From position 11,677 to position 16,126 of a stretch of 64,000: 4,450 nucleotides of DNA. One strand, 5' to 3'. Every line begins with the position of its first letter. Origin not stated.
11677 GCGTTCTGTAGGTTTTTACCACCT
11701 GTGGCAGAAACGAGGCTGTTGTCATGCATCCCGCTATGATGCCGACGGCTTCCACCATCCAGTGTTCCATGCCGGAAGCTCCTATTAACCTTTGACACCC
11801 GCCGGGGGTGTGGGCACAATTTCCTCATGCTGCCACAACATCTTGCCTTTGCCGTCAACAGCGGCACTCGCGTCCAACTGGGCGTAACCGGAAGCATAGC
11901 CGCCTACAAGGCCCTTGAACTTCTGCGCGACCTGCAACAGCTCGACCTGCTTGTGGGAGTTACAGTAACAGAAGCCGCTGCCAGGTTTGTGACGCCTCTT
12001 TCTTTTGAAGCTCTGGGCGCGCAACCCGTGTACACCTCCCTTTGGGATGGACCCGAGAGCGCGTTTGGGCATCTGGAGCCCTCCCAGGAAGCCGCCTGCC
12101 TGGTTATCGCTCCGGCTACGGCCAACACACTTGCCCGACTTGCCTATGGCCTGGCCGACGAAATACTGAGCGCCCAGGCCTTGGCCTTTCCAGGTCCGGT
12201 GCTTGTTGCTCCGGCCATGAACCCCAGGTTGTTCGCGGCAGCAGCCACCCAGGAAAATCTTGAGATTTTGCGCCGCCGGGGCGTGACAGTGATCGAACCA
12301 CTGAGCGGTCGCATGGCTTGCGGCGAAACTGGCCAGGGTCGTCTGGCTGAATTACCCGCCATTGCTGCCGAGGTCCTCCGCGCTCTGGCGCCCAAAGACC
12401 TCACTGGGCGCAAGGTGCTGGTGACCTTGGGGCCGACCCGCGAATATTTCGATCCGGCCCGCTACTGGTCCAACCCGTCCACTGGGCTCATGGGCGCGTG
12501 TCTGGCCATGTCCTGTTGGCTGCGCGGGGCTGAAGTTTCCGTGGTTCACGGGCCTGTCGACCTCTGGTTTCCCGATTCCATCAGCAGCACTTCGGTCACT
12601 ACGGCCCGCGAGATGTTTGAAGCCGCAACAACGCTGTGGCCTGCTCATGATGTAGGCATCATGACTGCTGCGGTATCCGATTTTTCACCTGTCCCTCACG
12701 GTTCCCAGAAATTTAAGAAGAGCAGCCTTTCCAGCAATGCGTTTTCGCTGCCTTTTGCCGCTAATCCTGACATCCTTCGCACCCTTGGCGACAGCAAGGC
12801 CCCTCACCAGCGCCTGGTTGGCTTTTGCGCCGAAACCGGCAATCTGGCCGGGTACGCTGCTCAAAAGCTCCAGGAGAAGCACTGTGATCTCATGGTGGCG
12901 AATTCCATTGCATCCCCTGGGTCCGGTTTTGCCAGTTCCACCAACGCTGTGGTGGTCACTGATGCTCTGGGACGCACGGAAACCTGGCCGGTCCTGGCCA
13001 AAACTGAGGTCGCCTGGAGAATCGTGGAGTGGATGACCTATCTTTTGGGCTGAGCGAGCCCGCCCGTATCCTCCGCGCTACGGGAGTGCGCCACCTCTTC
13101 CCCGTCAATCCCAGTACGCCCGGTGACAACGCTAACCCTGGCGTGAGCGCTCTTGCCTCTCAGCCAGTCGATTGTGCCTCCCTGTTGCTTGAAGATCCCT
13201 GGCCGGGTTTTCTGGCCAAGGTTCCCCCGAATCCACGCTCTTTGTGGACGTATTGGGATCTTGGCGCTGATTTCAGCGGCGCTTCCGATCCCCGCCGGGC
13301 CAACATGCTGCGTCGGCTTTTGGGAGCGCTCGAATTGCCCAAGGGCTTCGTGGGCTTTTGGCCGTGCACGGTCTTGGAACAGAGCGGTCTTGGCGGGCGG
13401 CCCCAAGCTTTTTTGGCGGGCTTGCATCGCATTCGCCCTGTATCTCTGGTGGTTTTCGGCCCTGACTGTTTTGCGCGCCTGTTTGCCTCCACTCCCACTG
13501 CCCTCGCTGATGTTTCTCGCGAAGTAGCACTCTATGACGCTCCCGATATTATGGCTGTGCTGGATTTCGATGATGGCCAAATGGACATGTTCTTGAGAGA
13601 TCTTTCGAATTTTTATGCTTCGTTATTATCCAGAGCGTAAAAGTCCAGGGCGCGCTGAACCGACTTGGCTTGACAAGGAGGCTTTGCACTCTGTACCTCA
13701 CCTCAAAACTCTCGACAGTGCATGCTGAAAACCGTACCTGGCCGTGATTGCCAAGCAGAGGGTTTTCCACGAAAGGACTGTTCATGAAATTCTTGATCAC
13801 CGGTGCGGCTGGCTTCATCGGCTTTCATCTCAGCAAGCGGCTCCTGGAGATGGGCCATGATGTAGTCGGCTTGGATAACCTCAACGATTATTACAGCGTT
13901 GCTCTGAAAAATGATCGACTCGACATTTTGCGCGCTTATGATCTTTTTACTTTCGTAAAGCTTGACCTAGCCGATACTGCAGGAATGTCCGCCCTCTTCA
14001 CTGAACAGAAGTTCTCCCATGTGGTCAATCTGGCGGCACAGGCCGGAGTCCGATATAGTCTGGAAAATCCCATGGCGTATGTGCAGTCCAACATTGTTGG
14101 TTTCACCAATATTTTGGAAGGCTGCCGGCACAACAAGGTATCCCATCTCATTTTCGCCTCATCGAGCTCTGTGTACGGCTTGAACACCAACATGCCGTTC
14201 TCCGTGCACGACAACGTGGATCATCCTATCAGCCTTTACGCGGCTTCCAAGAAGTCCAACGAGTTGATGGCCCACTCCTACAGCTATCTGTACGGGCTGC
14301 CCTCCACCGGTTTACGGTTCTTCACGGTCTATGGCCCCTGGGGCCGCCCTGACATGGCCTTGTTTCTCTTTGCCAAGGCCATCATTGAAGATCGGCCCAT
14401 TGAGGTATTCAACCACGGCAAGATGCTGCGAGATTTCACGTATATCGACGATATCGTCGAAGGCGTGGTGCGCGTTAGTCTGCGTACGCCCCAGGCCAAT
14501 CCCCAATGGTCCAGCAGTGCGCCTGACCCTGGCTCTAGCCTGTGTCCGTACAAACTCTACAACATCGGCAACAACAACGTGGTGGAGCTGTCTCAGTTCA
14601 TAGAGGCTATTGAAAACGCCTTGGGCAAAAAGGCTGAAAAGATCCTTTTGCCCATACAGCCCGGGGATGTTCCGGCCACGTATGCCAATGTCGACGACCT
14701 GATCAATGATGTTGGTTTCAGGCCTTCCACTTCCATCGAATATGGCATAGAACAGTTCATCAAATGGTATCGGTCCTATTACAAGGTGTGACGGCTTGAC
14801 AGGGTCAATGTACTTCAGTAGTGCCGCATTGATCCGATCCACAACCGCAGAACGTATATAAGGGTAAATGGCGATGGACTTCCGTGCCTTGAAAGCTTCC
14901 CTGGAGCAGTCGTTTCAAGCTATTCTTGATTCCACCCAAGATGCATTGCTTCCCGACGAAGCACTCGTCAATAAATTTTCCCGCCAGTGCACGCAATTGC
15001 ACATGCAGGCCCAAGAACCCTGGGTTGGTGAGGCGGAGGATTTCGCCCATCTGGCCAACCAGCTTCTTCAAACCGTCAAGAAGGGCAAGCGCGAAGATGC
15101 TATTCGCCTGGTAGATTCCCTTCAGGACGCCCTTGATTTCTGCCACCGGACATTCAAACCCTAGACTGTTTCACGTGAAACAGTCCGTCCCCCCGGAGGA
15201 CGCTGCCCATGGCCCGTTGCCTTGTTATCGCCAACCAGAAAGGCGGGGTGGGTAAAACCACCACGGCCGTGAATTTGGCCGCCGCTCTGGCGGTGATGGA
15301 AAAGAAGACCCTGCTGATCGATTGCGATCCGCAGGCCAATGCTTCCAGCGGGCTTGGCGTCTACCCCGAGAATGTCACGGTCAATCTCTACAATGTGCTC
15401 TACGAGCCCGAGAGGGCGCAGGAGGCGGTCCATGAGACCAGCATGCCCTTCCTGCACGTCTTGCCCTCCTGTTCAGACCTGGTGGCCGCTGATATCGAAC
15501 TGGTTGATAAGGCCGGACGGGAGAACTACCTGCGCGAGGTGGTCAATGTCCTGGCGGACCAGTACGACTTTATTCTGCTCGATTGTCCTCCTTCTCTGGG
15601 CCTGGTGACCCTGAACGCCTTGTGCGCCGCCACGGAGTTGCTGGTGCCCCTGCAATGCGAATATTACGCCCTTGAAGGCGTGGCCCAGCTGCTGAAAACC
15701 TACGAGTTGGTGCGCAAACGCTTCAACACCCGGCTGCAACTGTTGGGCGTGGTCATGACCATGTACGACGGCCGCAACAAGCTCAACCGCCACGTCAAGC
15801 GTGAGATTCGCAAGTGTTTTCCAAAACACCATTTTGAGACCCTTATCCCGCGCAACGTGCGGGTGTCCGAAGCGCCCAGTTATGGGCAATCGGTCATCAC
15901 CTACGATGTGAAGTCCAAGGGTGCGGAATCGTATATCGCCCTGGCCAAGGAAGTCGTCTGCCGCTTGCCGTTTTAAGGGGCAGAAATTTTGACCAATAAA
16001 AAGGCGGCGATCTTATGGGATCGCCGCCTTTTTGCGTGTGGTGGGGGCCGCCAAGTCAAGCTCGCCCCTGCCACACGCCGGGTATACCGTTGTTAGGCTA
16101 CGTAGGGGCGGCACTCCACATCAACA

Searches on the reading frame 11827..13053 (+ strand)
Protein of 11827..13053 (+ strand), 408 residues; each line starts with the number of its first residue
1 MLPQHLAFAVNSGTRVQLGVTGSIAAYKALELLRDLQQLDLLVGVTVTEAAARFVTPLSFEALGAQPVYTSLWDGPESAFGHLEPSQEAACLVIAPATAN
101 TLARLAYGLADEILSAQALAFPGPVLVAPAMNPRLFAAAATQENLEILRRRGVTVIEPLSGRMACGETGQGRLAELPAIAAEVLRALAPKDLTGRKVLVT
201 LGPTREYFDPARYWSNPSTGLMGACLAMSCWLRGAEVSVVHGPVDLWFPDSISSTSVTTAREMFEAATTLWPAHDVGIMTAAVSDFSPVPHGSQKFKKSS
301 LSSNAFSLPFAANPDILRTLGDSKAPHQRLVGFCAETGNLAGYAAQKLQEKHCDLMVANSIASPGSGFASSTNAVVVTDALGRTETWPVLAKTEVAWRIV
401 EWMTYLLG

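Call 38: search_protein_families(library=ncbifam, proteins=[window:11827-13053:+], max_evalue=1e-25)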
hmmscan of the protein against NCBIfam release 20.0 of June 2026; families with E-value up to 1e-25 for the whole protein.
window:11827-13053:+ (408 aa): 2 families
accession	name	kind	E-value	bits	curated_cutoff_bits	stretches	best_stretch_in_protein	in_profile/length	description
TIGR00521.1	coaBC_dfp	equivalog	3e-110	369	219.7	1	13-402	3-390/392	bifunctional phosphopantothenoylcysteine decarboxylase/phosphopantothenate--cysteine ligase CoaBC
TIGR02113.1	coaC_strep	equivalog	1.7e-41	142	261.4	1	15-183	2-173/177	phosphopantothenoylcysteine decarboxylase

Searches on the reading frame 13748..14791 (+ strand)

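Call 38: search_protein_families(library=ncbifam, proteins=[window:13748-14791:+], max_evalue=1e-25)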
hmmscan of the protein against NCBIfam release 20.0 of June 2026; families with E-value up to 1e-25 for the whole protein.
window:13748-14791:+ (347 aa): 6 families
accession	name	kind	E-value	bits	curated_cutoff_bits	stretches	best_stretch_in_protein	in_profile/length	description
TIGR01179.1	galE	equivalog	8.1e-43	146.5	262.3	1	15-196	2-178/332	UDP-glucose 4-epimerase GalE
TIGR01181.1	dTDP_gluc_dehyt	equivalog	1.4e-42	145.9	365.1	1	14-246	1-233/321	dTDP-glucose 4,6-dehydratase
NF011728.1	PRK15181.1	equivalog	2.1e-34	119.1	760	1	14-342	17-338/348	Vi polysaccharide biosynthesis UDP-N-acetylglucosaminuronic acid C-4 epimerase TviC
TIGR04180.1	EDH_00030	hypoth_equivalog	2e-32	112.4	475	1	16-244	2-225/297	NAD-dependent 4,6-dehydratase LegB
NF007956.0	PRK10675.1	subfamily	2.6e-26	92.6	394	0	13-172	1-157/338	UDP-glucose 4-epimerase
TIGR02197.1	heptose_epim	equivalog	3.2e-26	92.3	274.6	0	16-241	2-227/316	ADP-glyceromanno-heptose 6-epimerase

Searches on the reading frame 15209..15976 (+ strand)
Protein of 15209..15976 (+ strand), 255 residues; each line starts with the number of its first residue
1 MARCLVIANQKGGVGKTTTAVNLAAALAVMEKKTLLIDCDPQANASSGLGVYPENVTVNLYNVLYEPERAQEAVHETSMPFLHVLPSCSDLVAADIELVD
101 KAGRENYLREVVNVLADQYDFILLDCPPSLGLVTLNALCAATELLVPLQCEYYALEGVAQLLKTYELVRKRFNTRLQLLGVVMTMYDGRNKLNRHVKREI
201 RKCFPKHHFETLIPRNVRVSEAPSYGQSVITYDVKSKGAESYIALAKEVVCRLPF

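Call 38: search_protein_families(library=ncbifam, proteins=[window:15209-15976:+], max_evalue=1e-25)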
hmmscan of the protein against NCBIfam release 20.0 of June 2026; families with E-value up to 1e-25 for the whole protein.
window:15209-15976:+ (255 aa): 3 families
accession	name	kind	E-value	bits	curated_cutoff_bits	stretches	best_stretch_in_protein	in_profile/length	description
TIGR01969.1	minD_arch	subfamily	1.4e-32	112.9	201.75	1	4-250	2-231/251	cell division ATPase MinD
TIGR03453.1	partition_RepA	equivalog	4.4e-29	101.5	348.45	1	5-229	107-350/387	plasmid partitioning protein RepA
NF041546.1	ParA_partition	equivalog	2.8e-27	95.6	180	0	6-48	3-45/203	ParA family partition ATPase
